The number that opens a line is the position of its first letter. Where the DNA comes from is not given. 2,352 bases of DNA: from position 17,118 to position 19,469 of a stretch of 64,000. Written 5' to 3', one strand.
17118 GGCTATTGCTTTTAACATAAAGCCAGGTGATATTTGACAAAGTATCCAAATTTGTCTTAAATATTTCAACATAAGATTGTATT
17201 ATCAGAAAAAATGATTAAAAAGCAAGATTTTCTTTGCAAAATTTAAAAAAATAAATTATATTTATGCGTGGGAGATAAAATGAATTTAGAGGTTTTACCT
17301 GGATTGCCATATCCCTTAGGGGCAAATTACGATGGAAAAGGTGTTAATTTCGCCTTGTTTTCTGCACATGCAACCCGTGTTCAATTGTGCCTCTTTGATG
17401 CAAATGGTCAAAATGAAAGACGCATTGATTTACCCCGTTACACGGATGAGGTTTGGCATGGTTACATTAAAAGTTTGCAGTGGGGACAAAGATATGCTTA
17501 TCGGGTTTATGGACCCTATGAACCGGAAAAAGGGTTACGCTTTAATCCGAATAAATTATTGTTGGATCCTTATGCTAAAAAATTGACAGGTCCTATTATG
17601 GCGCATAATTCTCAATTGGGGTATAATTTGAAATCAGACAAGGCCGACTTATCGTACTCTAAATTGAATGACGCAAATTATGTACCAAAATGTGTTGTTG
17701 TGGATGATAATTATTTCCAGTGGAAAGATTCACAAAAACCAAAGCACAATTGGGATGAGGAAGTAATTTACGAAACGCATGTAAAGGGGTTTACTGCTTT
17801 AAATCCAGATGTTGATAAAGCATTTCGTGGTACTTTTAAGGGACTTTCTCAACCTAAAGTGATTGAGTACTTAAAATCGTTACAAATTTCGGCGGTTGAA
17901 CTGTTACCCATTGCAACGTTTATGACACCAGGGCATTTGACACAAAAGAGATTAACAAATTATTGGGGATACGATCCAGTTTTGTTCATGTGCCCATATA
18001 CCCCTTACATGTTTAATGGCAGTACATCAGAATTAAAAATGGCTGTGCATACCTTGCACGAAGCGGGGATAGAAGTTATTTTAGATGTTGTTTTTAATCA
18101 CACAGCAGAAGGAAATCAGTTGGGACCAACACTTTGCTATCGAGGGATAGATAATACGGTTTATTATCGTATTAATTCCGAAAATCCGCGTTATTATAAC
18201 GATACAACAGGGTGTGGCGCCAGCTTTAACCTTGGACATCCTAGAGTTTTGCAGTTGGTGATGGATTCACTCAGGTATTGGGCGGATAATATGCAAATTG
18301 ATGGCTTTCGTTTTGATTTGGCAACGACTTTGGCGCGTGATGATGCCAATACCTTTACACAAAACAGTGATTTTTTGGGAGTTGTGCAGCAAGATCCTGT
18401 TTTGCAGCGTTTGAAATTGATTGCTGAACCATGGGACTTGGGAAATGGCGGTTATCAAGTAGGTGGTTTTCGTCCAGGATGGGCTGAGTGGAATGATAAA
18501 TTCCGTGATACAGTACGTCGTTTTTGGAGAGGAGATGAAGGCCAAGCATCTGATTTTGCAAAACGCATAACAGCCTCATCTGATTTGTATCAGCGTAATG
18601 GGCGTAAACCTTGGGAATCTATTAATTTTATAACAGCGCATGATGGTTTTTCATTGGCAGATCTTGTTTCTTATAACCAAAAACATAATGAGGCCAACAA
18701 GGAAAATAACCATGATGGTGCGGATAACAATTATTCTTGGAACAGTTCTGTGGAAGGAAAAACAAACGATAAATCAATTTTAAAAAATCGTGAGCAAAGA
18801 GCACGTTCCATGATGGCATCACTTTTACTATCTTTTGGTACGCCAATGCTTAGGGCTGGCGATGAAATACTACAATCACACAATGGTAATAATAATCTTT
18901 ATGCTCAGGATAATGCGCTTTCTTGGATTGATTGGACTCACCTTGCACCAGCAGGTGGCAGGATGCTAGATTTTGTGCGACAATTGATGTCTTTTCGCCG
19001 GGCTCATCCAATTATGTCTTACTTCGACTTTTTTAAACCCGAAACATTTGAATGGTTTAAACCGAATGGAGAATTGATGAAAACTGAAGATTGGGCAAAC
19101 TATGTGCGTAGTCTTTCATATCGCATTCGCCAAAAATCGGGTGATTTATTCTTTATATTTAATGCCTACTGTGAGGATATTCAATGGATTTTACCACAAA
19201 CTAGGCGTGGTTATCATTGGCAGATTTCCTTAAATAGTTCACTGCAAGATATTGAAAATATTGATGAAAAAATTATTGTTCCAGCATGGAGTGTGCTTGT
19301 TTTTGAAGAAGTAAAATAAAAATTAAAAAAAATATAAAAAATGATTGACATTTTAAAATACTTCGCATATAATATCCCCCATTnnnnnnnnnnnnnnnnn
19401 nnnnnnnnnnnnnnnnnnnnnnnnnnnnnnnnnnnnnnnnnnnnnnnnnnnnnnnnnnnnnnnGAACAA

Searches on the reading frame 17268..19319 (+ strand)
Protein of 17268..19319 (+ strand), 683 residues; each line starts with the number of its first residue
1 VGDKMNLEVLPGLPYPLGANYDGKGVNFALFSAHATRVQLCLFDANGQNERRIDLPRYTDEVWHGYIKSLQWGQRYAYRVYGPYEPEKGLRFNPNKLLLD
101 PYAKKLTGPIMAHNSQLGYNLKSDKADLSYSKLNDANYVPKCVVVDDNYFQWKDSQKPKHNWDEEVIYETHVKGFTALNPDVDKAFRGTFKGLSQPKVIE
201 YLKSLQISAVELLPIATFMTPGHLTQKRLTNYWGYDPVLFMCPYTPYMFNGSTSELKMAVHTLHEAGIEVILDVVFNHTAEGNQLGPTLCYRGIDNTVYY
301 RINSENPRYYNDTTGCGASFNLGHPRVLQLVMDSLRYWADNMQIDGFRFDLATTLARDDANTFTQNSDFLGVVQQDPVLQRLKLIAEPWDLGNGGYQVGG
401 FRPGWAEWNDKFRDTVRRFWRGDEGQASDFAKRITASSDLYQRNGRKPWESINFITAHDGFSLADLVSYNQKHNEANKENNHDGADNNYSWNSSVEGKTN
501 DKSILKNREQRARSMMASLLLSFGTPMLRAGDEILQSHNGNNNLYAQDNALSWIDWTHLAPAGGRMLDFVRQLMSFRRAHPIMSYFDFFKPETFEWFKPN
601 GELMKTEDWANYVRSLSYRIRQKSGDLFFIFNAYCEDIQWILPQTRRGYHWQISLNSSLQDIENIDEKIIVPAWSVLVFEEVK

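Call 29: find_encoding_contigs(protein=window:17268-19319:+, flank=10000, max_places=1)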
Protein window:17268-19319:+ (683 aa): 1 contig read that carries it; 1 place shown.
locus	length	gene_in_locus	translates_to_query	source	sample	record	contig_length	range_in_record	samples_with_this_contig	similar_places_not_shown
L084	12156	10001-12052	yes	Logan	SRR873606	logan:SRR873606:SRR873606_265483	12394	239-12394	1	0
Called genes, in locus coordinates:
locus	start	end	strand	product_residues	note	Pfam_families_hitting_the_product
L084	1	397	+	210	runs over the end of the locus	?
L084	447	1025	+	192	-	-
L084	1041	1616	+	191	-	-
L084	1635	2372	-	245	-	PF13398:Peptidase_M50B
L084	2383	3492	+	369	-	PF02646:RmuC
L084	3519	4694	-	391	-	PF13428:TPR_14 (faint)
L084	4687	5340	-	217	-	-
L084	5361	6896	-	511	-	PF13623:SurA_N_2, PF13624:SurA_N_3, PF13145:Rotamase_2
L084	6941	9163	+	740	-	PF22019:GlgB_N, PF02922:CBM_48, PF00128:Alpha-amylase (weak), PF02806:Alpha-amylase_C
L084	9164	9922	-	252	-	-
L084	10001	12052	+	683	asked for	PF02922:CBM_48, PF00128:Alpha-amylase (weak), PF21331:Isoamylase_C (faint)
